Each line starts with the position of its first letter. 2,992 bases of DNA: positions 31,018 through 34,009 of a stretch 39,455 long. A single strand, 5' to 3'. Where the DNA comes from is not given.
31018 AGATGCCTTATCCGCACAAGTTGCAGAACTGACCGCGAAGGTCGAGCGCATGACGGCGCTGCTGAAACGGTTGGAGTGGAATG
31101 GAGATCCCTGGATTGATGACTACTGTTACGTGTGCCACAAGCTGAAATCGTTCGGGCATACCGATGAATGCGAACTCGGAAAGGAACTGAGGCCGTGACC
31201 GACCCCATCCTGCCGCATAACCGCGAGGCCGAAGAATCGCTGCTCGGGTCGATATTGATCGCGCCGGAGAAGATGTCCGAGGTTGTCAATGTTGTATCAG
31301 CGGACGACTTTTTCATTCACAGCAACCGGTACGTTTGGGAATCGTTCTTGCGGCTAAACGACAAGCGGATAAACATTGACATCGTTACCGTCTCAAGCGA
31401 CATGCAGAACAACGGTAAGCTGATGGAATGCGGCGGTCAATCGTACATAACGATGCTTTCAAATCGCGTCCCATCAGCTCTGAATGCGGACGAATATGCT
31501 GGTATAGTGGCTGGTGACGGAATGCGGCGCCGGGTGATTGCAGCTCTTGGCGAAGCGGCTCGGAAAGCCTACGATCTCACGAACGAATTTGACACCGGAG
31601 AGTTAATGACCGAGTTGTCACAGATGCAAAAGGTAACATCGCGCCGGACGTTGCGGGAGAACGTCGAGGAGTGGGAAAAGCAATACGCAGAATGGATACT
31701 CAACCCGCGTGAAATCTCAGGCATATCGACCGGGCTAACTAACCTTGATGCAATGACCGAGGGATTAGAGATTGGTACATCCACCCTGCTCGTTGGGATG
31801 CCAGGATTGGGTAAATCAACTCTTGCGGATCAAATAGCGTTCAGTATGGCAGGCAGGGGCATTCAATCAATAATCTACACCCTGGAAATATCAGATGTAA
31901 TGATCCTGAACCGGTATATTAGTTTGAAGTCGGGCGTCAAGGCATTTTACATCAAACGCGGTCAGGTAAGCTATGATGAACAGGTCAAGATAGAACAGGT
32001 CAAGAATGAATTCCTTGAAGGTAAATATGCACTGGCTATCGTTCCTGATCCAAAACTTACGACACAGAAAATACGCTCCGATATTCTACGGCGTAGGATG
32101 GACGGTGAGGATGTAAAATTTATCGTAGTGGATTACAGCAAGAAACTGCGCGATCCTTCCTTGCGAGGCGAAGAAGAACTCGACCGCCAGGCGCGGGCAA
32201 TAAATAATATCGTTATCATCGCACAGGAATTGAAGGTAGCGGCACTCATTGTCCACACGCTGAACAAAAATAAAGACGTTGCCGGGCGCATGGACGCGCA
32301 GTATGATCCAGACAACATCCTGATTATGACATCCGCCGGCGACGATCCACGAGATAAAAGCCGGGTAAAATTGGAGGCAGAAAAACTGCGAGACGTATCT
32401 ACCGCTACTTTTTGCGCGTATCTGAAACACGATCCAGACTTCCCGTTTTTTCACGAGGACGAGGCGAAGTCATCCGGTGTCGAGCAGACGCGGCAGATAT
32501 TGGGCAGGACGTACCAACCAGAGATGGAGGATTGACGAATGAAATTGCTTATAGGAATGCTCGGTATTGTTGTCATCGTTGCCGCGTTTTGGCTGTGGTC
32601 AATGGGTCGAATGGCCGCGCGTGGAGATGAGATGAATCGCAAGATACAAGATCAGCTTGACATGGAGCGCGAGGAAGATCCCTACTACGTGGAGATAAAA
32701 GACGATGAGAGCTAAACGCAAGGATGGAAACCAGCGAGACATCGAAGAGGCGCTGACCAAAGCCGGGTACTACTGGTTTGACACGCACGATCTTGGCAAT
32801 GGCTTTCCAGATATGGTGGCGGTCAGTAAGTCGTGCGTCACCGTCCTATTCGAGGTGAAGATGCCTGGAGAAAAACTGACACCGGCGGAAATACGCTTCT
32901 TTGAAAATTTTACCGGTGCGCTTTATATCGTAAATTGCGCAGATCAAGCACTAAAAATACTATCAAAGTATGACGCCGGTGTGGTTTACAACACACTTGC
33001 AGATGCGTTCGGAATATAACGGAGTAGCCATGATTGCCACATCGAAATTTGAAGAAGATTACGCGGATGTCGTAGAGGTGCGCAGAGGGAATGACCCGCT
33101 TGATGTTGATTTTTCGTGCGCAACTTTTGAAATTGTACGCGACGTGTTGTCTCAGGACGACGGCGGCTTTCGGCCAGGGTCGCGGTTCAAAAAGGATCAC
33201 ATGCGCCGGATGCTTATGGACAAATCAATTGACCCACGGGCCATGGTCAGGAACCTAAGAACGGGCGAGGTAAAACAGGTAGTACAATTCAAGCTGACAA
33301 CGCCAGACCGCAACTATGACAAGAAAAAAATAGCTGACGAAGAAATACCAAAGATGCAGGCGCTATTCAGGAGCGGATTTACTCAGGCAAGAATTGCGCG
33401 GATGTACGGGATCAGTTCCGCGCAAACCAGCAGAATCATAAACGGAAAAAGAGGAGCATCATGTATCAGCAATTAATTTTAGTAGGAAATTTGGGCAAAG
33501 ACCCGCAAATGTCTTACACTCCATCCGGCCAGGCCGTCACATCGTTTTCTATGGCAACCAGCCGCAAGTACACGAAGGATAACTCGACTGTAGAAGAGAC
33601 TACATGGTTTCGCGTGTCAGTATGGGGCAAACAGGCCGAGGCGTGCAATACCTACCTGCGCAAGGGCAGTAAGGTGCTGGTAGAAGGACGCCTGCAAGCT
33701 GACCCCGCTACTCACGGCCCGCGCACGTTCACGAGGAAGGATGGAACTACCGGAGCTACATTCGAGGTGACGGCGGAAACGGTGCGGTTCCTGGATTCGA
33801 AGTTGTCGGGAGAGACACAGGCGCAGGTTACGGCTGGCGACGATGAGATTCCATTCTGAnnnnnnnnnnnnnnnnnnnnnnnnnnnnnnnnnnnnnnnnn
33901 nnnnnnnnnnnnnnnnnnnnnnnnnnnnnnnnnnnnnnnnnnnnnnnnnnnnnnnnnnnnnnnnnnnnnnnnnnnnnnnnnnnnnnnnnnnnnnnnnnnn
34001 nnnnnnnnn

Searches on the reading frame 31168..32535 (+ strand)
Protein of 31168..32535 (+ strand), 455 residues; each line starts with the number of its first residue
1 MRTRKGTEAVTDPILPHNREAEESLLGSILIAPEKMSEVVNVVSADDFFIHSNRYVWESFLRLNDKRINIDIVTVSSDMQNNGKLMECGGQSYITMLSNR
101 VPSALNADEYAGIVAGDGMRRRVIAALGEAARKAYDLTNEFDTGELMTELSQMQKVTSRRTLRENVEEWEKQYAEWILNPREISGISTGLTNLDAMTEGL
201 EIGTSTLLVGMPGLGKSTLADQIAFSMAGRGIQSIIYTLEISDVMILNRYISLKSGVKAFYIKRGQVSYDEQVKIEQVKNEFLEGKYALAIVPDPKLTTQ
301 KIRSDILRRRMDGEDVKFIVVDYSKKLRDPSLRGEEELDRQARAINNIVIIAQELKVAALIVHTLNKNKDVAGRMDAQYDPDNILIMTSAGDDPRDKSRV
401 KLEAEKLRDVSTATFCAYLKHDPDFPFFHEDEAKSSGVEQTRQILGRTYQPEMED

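Call 11: search_protein_families(library=phrogs, proteins=[window:31168-32535:+])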
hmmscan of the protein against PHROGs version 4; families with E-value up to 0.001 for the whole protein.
window:31168-32535:+ (455 aa): 6 families
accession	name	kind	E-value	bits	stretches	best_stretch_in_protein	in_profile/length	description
phrog_19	-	DNA, RNA and nucleotide metabolism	4.2e-52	178.9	1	11-424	153-574/621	DnaB-like replicative helicase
phrog_239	-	DNA, RNA and nucleotide metabolism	1.3e-18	68.4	1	159-412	323-579/801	DNA primase/helicase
phrog_243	-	DNA, RNA and nucleotide metabolism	7.8e-10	39.1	1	187-370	21-196/273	DnaB-like replicative helicase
phrog_23150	-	unknown function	1.1e-08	35.9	1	17-224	7-215/217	-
phrog_5482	-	unknown function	7.1e-06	26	1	203-367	51-213/341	-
phrog_20000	-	unknown function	0.00011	23.3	1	15-107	25-118/132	-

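Call 12: search_protein_families(library=pfam, proteins=[window:31168-32535:+])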
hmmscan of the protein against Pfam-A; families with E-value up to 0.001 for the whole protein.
window:31168-32535:+ (455 aa): 5 families
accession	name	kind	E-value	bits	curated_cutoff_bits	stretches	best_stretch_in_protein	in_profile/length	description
PF00772.26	DnaB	-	1.4e-27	96.2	23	1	15-115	2-102/103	DnaB-like helicase N terminal domain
PF03796.21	DnaB_C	-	4e-23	82.5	27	1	185-369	1-182/255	DnaB-like helicase C terminal domain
PF13481.12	AAA_25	-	7.6e-07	29.4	27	1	189-369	18-194/195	AAA domain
PF06745.19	ATPase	-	5.2e-06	26.4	26.6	1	186-369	1-168/231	KaiC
PF20720.3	nSTAND3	-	0.00034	20.8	27.2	1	204-243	18-56/155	Novel STAND NTPase 3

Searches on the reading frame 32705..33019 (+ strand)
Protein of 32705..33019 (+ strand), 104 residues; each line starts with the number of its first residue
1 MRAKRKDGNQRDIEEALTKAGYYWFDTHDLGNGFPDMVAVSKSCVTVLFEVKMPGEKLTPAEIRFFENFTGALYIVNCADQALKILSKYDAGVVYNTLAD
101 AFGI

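Call 11: search_protein_families(library=phrogs, proteins=[window:32705-33019:+])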
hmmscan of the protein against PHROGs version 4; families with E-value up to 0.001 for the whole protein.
window:32705-33019:+ (104 aa): 2 families
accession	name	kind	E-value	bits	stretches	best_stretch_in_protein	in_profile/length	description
phrog_93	-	DNA, RNA and nucleotide metabolism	2.4e-08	34.1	1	10-92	358-444/613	endonuclease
phrog_5702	-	DNA, RNA and nucleotide metabolism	9.6e-06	26.5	1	32-89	5-66/70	Holliday junction resolvase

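Call 12: search_protein_families(library=pfam, proteins=[window:32705-33019:+])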
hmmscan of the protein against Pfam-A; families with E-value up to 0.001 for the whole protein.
window:32705-33019:+ (104 aa): 1 family
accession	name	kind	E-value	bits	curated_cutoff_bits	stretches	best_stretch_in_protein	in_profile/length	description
PF08774.17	VRR_NUC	-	0.00026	21.5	23.8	1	23-72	53-105/116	VRR-NUC domain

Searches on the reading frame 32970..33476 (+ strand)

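Call 11: search_protein_families(library=phrogs, proteins=[window:32970-33476:+])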
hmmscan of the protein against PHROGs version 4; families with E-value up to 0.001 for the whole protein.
window:32970-33476:+ (168 aa): 5 families
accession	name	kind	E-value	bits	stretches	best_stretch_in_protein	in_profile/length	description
phrog_517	-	DNA, RNA and nucleotide metabolism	4.1e-08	35.2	1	99-159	65-124/128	HTH DNA binding protein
phrog_1468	-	transcription regulation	4.8e-05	23.9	1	131-164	15-48/67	transcriptional repressor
phrog_1373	-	transcription regulation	7.5e-05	23.8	1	96-164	32-104/166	transcriptional regulator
phrog_296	-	integration and excision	0.00021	21.1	1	77-161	177-265/626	DNA transposition protein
phrog_6831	-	transcription regulation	0.00036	21.5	0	130-161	12-43/68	transcriptional regulator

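Call 12: search_protein_families(library=pfam, proteins=[window:32970-33476:+])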
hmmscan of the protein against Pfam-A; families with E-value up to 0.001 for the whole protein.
window:32970-33476:+ (168 aa): 0 families

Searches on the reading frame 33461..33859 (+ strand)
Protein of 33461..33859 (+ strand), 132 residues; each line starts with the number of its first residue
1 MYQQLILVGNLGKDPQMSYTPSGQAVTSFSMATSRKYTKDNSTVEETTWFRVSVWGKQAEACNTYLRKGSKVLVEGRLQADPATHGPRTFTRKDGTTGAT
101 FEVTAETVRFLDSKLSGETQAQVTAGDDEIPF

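Call 11: search_protein_families(library=phrogs, proteins=[window:33461-33859:+])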
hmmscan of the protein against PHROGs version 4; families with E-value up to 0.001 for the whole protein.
window:33461-33859:+ (132 aa): 3 families
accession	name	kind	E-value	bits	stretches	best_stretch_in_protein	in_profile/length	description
phrog_44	-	DNA, RNA and nucleotide metabolism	8.2e-39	135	1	3-132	88-228/271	single strand DNA binding protein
phrog_25370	-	unknown function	3.8e-10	40.3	1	4-42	4-42/48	-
phrog_12631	-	DNA, RNA and nucleotide metabolism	1.9e-05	25.7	1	1-34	29-62/78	single strand DNA binding protein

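Call 12: search_protein_families(library=pfam, proteins=[window:33461-33859:+])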
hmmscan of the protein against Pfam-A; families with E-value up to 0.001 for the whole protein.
window:33461-33859:+ (132 aa): 1 family
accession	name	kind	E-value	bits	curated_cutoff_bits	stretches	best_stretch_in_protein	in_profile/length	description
PF00436.31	SSB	-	4e-29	101.2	26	1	3-111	2-104/104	Single-strand binding protein family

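Call 16: find_encoding_contigs(protein=window:33461-33859:+, flank=4000, max_places=10)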
Protein window:33461-33859:+ (132 aa): 6 contigs read that carry it; 2 places shown.
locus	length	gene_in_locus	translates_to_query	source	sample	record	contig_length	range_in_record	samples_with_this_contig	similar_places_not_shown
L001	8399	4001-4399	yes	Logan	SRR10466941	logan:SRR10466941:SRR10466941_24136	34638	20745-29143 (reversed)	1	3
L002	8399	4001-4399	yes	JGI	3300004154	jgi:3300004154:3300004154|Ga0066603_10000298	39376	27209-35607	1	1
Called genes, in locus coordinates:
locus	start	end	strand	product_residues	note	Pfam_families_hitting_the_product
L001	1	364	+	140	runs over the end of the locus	-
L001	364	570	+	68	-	-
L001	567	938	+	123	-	PF04448:DUF551 (weak)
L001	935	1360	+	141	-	-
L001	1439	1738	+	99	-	-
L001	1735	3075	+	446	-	PF00772:DnaB, PF03796:DnaB_C, PF06745:ATPase (weak), PF13481:AAA_25 (weak)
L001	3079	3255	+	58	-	-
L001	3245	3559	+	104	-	-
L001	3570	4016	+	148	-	-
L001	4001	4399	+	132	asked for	PF00436:SSB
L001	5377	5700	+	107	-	-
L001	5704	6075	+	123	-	-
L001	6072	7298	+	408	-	PF01555:N6_N4_Mtase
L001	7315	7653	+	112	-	-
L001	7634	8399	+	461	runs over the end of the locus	-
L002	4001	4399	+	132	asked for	PF00436:SSB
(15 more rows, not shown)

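Call 19: find_related_loci(query=window:33461-33859:+, collection=viral_contigs, flank=4000)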
Query window:33461-33859:+ (132 aa) in viral_contigs; peptide patterns used: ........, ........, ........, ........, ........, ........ (x = any residue, [..] = any of these).
36 stretches matched a pattern; 19 encode a relative of the query (tblastn E <= 1e-3); 19 distinct loci.
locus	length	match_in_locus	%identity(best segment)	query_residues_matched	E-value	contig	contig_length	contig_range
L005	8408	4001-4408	63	1-132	3e-51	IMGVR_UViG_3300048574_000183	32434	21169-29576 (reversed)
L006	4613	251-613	64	1-132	3e-48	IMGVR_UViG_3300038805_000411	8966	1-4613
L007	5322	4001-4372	62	1-130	4e-46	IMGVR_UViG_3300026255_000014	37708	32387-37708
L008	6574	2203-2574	62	1-130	4e-46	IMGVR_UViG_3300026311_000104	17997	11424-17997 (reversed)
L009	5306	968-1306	61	1-113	1e-42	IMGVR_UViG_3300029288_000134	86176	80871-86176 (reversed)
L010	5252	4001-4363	48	1-128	4e-30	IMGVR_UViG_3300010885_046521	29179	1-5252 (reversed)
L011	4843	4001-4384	46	1-132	3e-29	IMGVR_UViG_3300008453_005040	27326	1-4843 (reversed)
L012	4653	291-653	43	1-125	2e-27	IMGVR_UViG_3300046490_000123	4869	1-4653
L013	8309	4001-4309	50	3-111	3e-27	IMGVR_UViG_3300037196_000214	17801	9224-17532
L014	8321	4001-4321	43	1-111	1e-24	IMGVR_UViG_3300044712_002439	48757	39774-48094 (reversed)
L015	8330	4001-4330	37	5-120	1e-23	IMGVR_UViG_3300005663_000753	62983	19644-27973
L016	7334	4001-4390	34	2-132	7e-22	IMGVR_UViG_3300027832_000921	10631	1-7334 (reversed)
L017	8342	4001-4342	40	7-125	6e-22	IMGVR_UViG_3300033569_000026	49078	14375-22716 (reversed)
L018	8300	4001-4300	37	2-111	9e-21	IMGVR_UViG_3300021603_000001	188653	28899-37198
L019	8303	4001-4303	36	4-111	1e-17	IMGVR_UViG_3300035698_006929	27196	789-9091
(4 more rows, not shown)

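Call 91: find_homologous_proteins(query=window:33461-33859:+, max_evalue=1e-30)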
Query window:33461-33859:+ (132 aa): 5153 proteins with E <= 1e-30 among 8000 candidates; the best 120 are listed.
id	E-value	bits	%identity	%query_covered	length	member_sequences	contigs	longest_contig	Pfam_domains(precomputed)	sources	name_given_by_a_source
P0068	1.2e-81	289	100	100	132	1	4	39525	PF00436.32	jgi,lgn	-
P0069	4.7e-80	284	99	100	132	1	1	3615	PF00436.32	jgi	-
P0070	5.5e-53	196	67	100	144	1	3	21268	PF00436.32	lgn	-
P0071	2.0e-52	194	65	100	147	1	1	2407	PF00436.32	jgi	jgi:single-strand DNA-binding protein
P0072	2.4e-52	194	68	100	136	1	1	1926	PF00436.32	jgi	jgi:single-strand DNA-binding protein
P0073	2.6e-52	194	68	100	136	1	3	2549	PF00436.32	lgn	-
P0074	3.9e-52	194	65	100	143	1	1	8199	PF00436.32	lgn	-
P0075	4.1e-52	193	68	98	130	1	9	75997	PF00436.32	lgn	-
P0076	8.6e-52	192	67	100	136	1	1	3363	PF00436.32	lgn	-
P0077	9.3e-52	192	67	100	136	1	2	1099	PF00436.32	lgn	-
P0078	1.0e-51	192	66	100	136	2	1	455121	PF00436.32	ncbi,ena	-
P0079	1.7e-51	191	65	100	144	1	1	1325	PF00436.32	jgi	jgi:single-strand DNA-binding protein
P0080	2.4e-51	191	65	100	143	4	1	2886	PF00436.32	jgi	jgi:single-strand DNA-binding protein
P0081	2.9e-51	191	66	100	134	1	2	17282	PF00436.32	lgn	-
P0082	3.0e-51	191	66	100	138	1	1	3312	PF00436.32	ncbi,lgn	-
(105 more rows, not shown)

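Call 92: find_encoding_contigs(protein=P0069, flank=5000, max_places=5)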
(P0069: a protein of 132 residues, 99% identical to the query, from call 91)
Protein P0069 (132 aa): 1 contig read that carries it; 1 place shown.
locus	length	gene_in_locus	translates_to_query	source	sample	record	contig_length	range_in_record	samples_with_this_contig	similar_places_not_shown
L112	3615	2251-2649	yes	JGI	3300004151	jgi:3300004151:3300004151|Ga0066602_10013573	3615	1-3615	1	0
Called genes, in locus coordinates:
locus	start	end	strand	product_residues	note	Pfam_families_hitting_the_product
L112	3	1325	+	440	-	?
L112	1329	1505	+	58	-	-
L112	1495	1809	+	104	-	-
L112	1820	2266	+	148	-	-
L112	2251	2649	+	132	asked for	PF00436:SSB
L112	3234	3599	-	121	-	-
